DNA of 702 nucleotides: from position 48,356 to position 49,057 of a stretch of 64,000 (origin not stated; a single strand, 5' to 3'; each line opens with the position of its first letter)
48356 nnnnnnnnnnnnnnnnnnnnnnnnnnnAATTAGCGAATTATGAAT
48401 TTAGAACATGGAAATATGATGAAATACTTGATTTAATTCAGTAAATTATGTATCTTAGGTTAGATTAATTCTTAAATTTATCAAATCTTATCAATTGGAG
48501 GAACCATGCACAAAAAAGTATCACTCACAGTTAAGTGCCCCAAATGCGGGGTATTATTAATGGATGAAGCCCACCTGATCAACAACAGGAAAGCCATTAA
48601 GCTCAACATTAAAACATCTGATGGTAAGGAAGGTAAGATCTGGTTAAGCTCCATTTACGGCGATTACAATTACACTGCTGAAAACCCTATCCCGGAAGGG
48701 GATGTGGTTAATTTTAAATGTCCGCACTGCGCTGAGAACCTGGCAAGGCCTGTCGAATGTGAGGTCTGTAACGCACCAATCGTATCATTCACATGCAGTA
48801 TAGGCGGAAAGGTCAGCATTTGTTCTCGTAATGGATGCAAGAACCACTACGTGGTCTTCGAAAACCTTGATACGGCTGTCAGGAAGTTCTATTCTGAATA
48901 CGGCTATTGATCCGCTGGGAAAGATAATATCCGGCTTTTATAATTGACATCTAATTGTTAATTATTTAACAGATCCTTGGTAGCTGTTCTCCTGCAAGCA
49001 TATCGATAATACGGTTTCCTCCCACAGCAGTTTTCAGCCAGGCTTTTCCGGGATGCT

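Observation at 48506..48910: Two paralogous uncharacterised Cys-rich (multi-zinc-ribbon) proteins bracket the hydrogenase island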

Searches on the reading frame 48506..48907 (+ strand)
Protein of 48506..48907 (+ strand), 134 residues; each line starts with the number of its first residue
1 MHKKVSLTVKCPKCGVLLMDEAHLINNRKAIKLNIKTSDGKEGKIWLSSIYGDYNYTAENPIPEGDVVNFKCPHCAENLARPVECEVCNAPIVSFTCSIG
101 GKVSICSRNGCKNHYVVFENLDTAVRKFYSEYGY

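Call 4: search_protein_families(library=pfam, proteins=[window:48506-48907:+], max_evalue=1)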
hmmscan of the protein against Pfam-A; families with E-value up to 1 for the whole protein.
window:48506-48907:+ (134 aa): 21 families
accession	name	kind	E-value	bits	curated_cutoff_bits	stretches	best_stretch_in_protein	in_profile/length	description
PF09334.17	tRNA-synt_1g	-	0.00066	19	20.1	1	38-129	106-199/391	tRNA synthetases class I (M)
PF17848.7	Zn_ribbon_ACC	-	0.0031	18.1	24.5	0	9-18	2-11/26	Acetyl-CoA carboxylase zinc finger domain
PF13248.11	Zn_ribbon_3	-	0.0079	16.1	27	1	8-16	2-10/26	zinc-ribbon domain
PF10122.14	Zn_ribbon_Com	-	0.01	15.7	22.9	1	7-17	23-33/52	Mu-like prophage protein Com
PF14353.12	CpXC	-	0.013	15.9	25.4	1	49-85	17-53/121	CpXC protein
PF23547.1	Zn_ribbon_FGT1_1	-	0.02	14.9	27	0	66-76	17-27/35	FORGETTER1 first zinc ribbon domain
PF07754.17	HVO_2753_ZBP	-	0.038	14.2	33.2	1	63-98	10-43/46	Small zinc finger protein HVO_2753-like, Zn-binding pocket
PF13240.11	Zn_Ribbon_1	-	0.082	13.2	25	0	10-15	1-6/23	zinc-ribbon domain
PF07191.17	Zn_ribbon_6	-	0.094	13.2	25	1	68-95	15-42/67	Double zinc ribbon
PF24441.1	DUF7560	-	0.095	12.9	27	1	68-78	4-14/44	Family of unknown function (DUF7560)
PF23548.1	Zn_ribbon_FGT1_2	-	0.14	12.2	27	1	68-80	19-31/35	FORGETTER1 second zinc ribbon domain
PF13824.12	zf-Mss51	-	0.15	12.7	27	0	6-16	12-22/55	Zinc-finger of mitochondrial splicing suppressor 51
PF23165.1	zf-C2H2_FBX41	-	0.19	11.6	24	0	10-15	4-9/30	F-box only protein 41 C2H2 zinc finger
PF22415.1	PSV_ORF131-like_dom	-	0.22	11.9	27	0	5-15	19-29/80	PSV_Hypothetical protein ORF131-like domain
PF13717.11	Zn_ribbon_4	-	0.24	11.8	30.3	0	8-15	25-32/36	zinc-ribbon domain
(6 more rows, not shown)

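Call 5: search_protein_families(library=ncbifam, proteins=[window:48506-48907:+], max_evalue=1)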
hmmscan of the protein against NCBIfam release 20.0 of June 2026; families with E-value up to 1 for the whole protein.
window:48506-48907:+ (134 aa): 10 families
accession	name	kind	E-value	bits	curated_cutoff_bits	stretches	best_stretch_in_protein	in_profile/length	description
NF011481.0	PRK14890.1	equivalog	0.0003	20.7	61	1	62-98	19-54/61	putative Zn-ribbon RNA-binding protein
NF041909.1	HVO_2753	equivalog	0.001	18.9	80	1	65-86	22-43/59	HVO_2753 family zinc finger protein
NF038384.1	zinc_YnfU_fam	subfamily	0.0049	16.4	36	1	4-15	12-23/52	YnfU family zinc-binding protein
NF001669.0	PRK00432.1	equivalog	0.064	13.2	54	1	9-21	27-39/58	30S ribosomal protein S27ae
NF047912.1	ECs_2282_CxxC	subfamily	0.082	12.8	37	0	9-17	28-36/60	ECs_2282 family putative zinc-binding protein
NF042974.2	AcphenoCarb_ApcB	equivalog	0.085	12.8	250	1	22-79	27-82/128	acetophenone carboxylase subunit beta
NF001629.0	PRK00415.1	equivalog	0.086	12.4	70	0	4-18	29-43/62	30S ribosomal protein S27e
NF040578.1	S1_dom_Ygs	exception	0.15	12.2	175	1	35-72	25-62/122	S1 domain-containing post-transcriptional regulator Ygs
TIGR03830.1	CxxCG_CxxCG_HTH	subfamily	0.17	11.7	61.8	0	10-41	33-64/127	type II TA system antitoxin MqsA family protein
TIGR00622.1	ssl1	subfamily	0.21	12.3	45.1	0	3-26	10-33/112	TFIIH complex SSL1-like subunit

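Call 6: find_homologous_proteins(query=window:48506-48907:+)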
Query window:48506-48907:+ (134 aa): 107 proteins with E <= 0.001 among 115 candidates.
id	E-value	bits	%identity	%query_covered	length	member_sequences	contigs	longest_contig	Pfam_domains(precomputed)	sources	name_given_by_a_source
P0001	1.4e-81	289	93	100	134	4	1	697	-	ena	-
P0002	1.4e-76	273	87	100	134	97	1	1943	-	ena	-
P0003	1.0e-75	270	87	100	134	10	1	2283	-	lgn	-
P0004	7.7e-74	264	86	100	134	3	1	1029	PF09334.18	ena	-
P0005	5.0e-73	261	85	100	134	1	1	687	-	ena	-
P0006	5.7e-73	261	84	100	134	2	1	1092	PF09334.18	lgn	-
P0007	8.3e-73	261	85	100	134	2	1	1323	-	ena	-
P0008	2.9e-72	259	84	100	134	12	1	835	-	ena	-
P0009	3.2e-72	259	84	100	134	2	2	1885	PF09334.18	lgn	-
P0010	6.5e-72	258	84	100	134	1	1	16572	-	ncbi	-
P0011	1.3e-70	254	82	100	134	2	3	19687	-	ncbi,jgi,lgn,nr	ncbi:MAG: hypothetical protein HQ565_02275 [Bacteroidetes bacterium]|nr:hypothetical protein [Bacter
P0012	1.8e-68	247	77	100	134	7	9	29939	-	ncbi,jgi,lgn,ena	jgi:ribosomal protein S27E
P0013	5.3e-68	245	92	87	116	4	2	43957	-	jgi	jgi:hypothetical protein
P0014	9.2e-63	228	86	87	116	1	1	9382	-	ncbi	-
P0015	3.5e-59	217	69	100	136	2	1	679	-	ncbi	-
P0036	6.7e-53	196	65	100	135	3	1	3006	PF09334.18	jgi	jgi:predicted RNA-binding Zn-ribbon protein involved in translation (DUF1610 family)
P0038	3.6e-52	194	62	100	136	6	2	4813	PF09334.18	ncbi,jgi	-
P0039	6.2e-52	193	64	100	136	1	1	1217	PF09334.18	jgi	jgi:methionyl-tRNA synthetase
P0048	4.2e-51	190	62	100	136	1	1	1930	PF09334.18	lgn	-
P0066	1.6e-49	185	61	100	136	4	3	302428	PF13248.12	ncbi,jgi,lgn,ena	-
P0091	1.5e-36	143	51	100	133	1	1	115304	PF09334.18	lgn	-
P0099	4.1e-32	129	47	99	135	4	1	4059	PF09334.18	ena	-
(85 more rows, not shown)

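Call 9: find_encoding_contigs(protein=P0066, flank=10000, max_places=2)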
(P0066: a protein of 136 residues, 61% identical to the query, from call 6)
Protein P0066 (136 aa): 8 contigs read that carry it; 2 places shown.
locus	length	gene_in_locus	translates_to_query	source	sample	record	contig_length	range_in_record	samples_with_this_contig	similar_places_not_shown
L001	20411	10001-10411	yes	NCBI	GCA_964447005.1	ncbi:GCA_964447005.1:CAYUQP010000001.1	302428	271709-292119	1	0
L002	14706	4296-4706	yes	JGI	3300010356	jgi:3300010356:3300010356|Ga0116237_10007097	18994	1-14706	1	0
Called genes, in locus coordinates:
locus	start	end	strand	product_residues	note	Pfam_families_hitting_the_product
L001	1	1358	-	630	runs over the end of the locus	PF02384:N6_Mtase, PF20473:MmeI_Mtase (weak), PF07669:Eco57I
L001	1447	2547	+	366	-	-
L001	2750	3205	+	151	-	-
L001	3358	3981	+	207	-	PF18962:Por_Secre_tail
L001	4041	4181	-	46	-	-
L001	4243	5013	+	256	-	PF09603:Fib_succ_major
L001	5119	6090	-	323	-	-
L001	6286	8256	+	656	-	-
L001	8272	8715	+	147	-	-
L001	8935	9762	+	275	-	-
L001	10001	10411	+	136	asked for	PF13248:Zn_ribbon_3 (faint)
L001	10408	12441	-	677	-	PF00456:Transketolase_N, PF02779:Transket_pyr, PF22613:Transketolase_C_1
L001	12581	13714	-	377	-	PF00389:2-Hacid_dh, PF02826:2-Hacid_dh_C, PF11890:DUF3410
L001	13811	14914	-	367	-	-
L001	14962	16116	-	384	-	-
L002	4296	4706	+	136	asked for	PF13248:Zn_ribbon_3 (faint)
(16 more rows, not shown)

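Call 16: find_related_loci(query=A2, collection=genome_contigs, flank=10000)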
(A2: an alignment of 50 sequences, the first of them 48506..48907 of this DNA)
Query A2 (134 aa) in genome_contigs; peptide patterns used: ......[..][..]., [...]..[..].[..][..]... (x = any residue, [..] = any of these).
186 stretches matched a pattern; 151 encode a relative of the query (tblastn E <= 1e-3); the best 80 are kept; 80 distinct loci.
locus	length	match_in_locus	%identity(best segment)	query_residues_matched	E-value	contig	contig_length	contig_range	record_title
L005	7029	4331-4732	93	1-134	2e-83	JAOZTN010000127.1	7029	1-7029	MAG: Bacteroidales bacterium isolate GMC8_bin_15 GMC8_12862_length_7029_cov_16.909951, whole genome shotgun sequence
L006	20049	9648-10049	92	1-134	2e-81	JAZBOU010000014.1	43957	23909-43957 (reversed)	MAG: Bacteroidales bacterium isolate bin.552 k117_453981, whole genome shotgun sequence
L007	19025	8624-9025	93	1-134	1e-81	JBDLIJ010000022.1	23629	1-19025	MAG: Bacteroidota bacterium isolate MAG023 MAG023_22, whole genome shotgun sequence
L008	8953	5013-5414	88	1-134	8e-78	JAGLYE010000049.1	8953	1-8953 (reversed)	MAG: Bacteroidales bacterium isolate RS_13_16 ZL320.bin.16.fa_49, whole genome shotgun sequence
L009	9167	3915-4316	86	1-134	2e-77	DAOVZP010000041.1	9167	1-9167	MAG TPA_asm: Bacteroidota bacterium isolate CSMAG_1812 CSMAG_1812_k141_1717458_length_9167_cov_10.9034, whole genome sho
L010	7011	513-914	87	1-134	7e-77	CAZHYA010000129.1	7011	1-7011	MAG TPA_asm: uncultured Bacteroidales bacterium isolate binchicken_co42_12 genome assembly, contig: NODE_19870_length_70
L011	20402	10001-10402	87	1-134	1e-76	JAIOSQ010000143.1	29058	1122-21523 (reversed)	MAG: Bacteroidales bacterium isolate SMBSF48 bin_32_k127_428772, whole genome shotgun sequence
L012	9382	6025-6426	87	1-134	3e-76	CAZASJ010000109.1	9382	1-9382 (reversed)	MAG TPA_asm: uncultured Bacteroidales bacterium isolate binchicken_co42_2 genome assembly, contig: NODE_12574_length_938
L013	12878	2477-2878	85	1-134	2e-76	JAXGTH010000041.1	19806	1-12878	MAG: Bacteroidales bacterium isolate AnMBR.bin392 bin392_41, whole genome shotgun sequence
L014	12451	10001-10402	81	1-134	2e-74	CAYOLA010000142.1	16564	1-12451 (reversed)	MAG TPA_asm: uncultured Bacteroidales bacterium isolate SRP067234_co1_51 genome assembly, contig: k99_733049, whole geno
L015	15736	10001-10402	82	1-134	1e-72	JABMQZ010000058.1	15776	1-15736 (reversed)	MAG: Bacteroidetes bacterium isolate bin.184 k141_1603350, whole genome shotgun sequence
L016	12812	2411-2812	77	1-134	4e-71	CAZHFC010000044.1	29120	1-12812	MAG TPA_asm: uncultured Bacteroidales bacterium isolate SRP241341_co1_62 genome assembly, contig: NODE_1851_length_29120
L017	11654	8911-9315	69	1-134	5e-59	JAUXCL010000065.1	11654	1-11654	MAG: Bacteroidales bacterium isolate CSMAG_2824 CSMAG_2824_k117_578712_length_11654_cov_26.0000, whole genome shotgun se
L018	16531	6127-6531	67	1-134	4e-59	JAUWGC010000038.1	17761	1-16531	MAG: Bacteroidales bacterium isolate CSMAG_2232 CSMAG_2232_k141_2224449_length_17761_cov_8.7037, whole genome shotgun se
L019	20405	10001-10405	65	1-134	1e-58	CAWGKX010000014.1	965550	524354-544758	MAG: uncultured Bacteroidales bacterium isolate MFD01872.bin.2.78 genome assembly, contig: contig_43529, whole genome sh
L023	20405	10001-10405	66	1-134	1e-57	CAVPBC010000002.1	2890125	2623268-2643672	MAG: uncultured Bacteroidales bacterium isolate MFD00032.bin.1.232 genome assembly, contig: contig_25270, whole genome s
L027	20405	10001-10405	61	1-134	5e-55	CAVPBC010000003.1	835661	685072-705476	MAG: uncultured Bacteroidales bacterium isolate MFD00032.bin.1.232 genome assembly, contig: contig_47827, whole genome s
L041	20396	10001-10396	50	1-133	1e-41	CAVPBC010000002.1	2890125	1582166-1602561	MAG: uncultured Bacteroidales bacterium isolate MFD00032.bin.1.232 genome assembly, contig: contig_25270, whole genome s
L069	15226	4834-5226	45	1-132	2e-37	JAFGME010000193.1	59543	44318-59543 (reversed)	MAG: Bacteroidales bacterium isolate Zod_Metabat.457 k87_7242783, whole genome shotgun sequence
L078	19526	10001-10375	51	5-130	7e-37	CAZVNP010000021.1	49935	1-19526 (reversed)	MAG TPA_asm: uncultured Lentimicrobiaceae bacterium isolate SRP098346_co1_165 genome assembly, contig: NODE_327_length_4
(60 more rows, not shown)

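Call 18: predict_structure(alignment_id=A2)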
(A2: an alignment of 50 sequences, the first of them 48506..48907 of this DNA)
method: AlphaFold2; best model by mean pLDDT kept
length: 134 residues; sequences in the alignment: 50
mean_pLDDT: 79.6   pTM: 0.70
mean pLDDT of the five models: 79.6, 79.1, 77.7, 75.1, 73.7
residues with pLDDT >= 90: 33; 70-90: 73; 50-70: 19; < 50: 9
segments of 3 or more residues with pLDDT < 50: 117-121
pLDDT, mean of each block of 10 residues (from residue 1): 69 91 86 91 89 82 87 92 84 84 82 56 54 48
secondary structure, 60 per line:
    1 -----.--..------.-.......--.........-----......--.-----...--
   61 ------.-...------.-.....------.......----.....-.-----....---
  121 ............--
elements in order: E19-25 E28-36 E42-47 E56-58 E69-71 E80-84 E91-97 E102-106 E114-117 H121-132

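Call 38: search_protein_representatives(alignment_id=A1)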
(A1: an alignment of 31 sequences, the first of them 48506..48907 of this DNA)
Query: 31 sequences, 153 profile positions. Proteins with E-value up to 0.001 (for the whole library): 471; up to 1e-10: 296; up to 1e-30: 44. The best 150 are listed.
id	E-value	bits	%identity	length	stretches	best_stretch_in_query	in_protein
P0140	1.1e-52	193.8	-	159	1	4-148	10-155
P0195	3.1e-50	185.9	-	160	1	3-149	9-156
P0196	2.2e-45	170.1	-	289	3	23-150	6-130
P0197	3.2e-45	169.6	-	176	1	4-149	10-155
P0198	5.1e-44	165.7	-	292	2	21-151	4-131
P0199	2.8e-43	163.3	-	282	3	22-151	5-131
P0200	1.8e-42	160.7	-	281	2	21-142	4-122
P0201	3.6e-42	159.7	-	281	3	22-150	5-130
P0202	3.6e-42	159.7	-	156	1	4-142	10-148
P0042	3.7e-42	159.6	-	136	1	21-152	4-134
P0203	4.0e-42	159.6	-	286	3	23-151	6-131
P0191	9.1e-41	155.1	-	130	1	22-143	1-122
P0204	1.4e-40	154.5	-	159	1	5-150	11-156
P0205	3.7e-40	153.2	-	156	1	5-148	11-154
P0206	5.4e-40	152.6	-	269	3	35-151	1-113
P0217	7.4e-35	135.9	-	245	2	21-140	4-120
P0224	3.8e-32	127.1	-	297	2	12-133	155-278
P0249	5.5e-27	110.4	-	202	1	17-136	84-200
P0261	6.7e-25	103.6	-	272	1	24-139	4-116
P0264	8.7e-25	103.2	-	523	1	15-138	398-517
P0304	4.7e-21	91.1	-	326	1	26-136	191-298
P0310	8.7e-21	90.2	-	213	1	4-140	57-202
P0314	2.6e-20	88.7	-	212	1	13-138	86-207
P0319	5.7e-20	87.6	-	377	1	24-141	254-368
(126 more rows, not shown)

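Call 40: search_protein_families(library=pfam, proteins=[P0264, P0319, P0304, P0249, P0314, P0310, P0196, P0224, P0261, P0217], max_evalue=0.01)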
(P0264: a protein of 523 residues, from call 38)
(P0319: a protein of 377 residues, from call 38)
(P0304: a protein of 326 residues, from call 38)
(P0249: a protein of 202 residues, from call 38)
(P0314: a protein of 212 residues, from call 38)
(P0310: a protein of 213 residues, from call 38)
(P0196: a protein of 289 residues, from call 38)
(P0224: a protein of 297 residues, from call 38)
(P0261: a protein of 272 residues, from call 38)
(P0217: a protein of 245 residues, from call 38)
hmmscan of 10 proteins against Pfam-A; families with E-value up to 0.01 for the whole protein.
P0264 (523 aa): 8 families
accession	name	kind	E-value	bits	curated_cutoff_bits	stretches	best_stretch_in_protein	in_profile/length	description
PF00211.25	Guanylate_cyc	-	8e-27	94.5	21.9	1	92-269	6-177/183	Adenylate and Guanylate cyclase catalytic domain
PF12773.13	DZR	-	3.2e-15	56.5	27.3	2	3-46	1-45/45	Double zinc ribbon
PF13191.12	AAA_16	-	8.5e-15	56.1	32.6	1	294-371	1-75/167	AAA ATPase domain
PF13240.11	Zn_Ribbon_1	-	2.5e-07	30.7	25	1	28-49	2-23/23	zinc-ribbon domain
PF13248.11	Zn_ribbon_3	-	3.8e-07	29.8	27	0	26-49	3-26/26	zinc-ribbon domain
PF07191.17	Zn_ribbon_6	-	0.00028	21.3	25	1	464-490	13-39/67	Double zinc ribbon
PF00990.26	GGDEF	-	0.00064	20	23.8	1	78-185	16-117/161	Diguanylate cyclase, GGDEF domain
PF15801.11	zf-C6H2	-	0.009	16.6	30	1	19-48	5-35/47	zf-MYND-like zinc finger, mRNA-binding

P0319 (377 aa): 1 family
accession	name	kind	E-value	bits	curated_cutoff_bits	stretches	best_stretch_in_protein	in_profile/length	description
PF01257.25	2Fe-2S_thioredx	-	2.7e-48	163.9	24.8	1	95-235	3-143/145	Thioredoxin-like [2Fe-2S] ferredoxin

P0304 (326 aa): 2 families
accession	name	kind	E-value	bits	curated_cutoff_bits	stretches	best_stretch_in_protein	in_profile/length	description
PF01257.25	2Fe-2S_thioredx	-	2.9e-22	79.5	24.8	1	40-167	12-139/145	Thioredoxin-like [2Fe-2S] ferredoxin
PF07191.17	Zn_ribbon_6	-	0.0046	17.4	25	0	250-276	16-42/67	Double zinc ribbon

P0249 (202 aa): 5 families
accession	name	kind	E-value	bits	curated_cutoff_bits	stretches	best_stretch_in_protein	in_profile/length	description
PF01257.25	2Fe-2S_thioredx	-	4.1e-23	82.3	24.8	1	2-72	73-143/145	Thioredoxin-like [2Fe-2S] ferredoxin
PF12773.13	DZR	-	0.00013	22.5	27.3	1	152-175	12-34/45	Double zinc ribbon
PF07191.17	Zn_ribbon_6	-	0.00015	22.1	25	0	149-175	13-39/67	Double zinc ribbon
PF13240.11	Zn_Ribbon_1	-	0.003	17.8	25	0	154-174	1-22/23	zinc-ribbon domain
PF13453.11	Zn_ribbon_TFIIB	-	0.0062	16.4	22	0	167-190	1-23/41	Transcription factor zinc-finger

P0314 (212 aa): 5 families
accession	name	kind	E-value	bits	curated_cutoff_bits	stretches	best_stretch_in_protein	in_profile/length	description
PF11396.14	PepSY_like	-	3.1e-05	24.6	28.3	1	31-84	34-81/83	Putative beta-lactamase-inhibitor-like, PepSY-like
PF13453.11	Zn_ribbon_TFIIB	-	0.00084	19.1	22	1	172-209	1-35/41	Transcription factor zinc-finger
PF09334.17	tRNA-synt_1g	-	0.003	16.8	20.1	1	149-183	128-162/391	tRNA synthetases class I (M)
PF03413.25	PepSY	-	0.0043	17.8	24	1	36-78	7-49/60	Peptidase propeptide and YPEB domain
PF12773.13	DZR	-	0.0064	17.1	27.3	0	149-180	7-34/45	Double zinc ribbon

P0310 (213 aa): 0 families

P0196 (289 aa): 12 families
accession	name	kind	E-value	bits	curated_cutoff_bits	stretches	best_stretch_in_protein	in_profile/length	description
PF12773.13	DZR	-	2.7e-07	31.1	27.3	0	68-91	12-34/45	Double zinc ribbon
PF14353.12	CpXC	-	8.6e-06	26.2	25.4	0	151-177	21-47/121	CpXC protein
PF07191.17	Zn_ribbon_6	-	1.8e-05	25.1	25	0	67-92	15-40/67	Double zinc ribbon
PF25164.1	CoiA_N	-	7.1e-05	22.7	26.3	0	169-178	19-28/50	Competence protein CoiA, N-terminal domain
PF18912.6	DZR_2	-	9.6e-05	22.6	27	0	225-246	24-46/56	Double zinc ribbon domain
PF01155.25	HypA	-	0.00029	21.3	28.9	0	219-245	67-95/112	Hydrogenase/urease nickel incorporation, metallochaperone, hypA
PF03966.22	Trm112p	-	0.00059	20.1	22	0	223-245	8-18/40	Trm112p-like protein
PF24440.1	DUF7559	-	0.00084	20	27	0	203-231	16-44/52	Family of unknown function (DUF7559)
PF22747.2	Zn_ribbon_DUF2089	-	0.00099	19.6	27.6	1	225-248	1-24/32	DUF2089 zinc ribbon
PF23547.1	Zn_ribbon_FGT1_1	-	0.0034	17.4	27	0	220-235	18-33/35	FORGETTER1 first zinc ribbon domain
PF13248.11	Zn_ribbon_3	-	0.0046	16.8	27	0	80-93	1-13/26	zinc-ribbon domain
PF09334.17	tRNA-synt_1g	-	0.0055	16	20.1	0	40-106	109-173/391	tRNA synthetases class I (M)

P0224 (297 aa): 1 family
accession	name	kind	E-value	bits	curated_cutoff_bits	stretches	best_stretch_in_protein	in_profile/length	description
PF07191.17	Zn_ribbon_6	-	0.0045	17.4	25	0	229-246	28-45/67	Double zinc ribbon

P0261 (272 aa): 6 families
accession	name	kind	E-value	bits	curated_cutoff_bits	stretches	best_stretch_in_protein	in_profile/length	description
PF00571.33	CBS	-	3.2e-08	34.2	24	1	128-168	7-46/57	CBS domain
PF24110.1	DUF7385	-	0.0014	18.7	28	0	63-111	24-67/72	Family of unknown function (DUF7385)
PF12773.13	DZR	-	0.0015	19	27.3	0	65-89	12-35/45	Double zinc ribbon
PF07191.17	Zn_ribbon_6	-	0.0042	17.5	25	0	61-91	12-42/67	Double zinc ribbon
PF13894.12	zf-C2H2_4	-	0.0067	17.5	27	0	7-19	2-14/24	C2H2-type zinc finger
PF09334.17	tRNA-synt_1g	-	0.0083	15.4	20.1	0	52-99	124-170/391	tRNA synthetases class I (M)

P0217 (245 aa): 8 families
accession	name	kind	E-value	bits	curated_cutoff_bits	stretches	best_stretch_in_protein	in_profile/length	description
PF01155.25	HypA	-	8.5e-05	23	28.9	0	165-205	54-99/112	Hydrogenase/urease nickel incorporation, metallochaperone, hypA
PF12773.13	DZR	-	0.00015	22.3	27.3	0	181-202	1-22/45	Double zinc ribbon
PF07191.17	Zn_ribbon_6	-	0.00019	21.8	25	0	68-106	16-53/67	Double zinc ribbon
PF24440.1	DUF7559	-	0.0017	19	27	0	159-186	16-43/52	Family of unknown function (DUF7559)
PF18912.6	DZR_2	-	0.0019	18.4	27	0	175-202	18-46/56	Double zinc ribbon domain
PF13248.11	Zn_ribbon_3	-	0.0051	16.7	27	0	181-201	5-25/26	zinc-ribbon domain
PF13240.11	Zn_Ribbon_1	-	0.0054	16.9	25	0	181-200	2-21/23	zinc-ribbon domain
PF18551.6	TackOD1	-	0.0061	16.6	32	0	157-203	54-99/188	Thaumarchaeal output domain 1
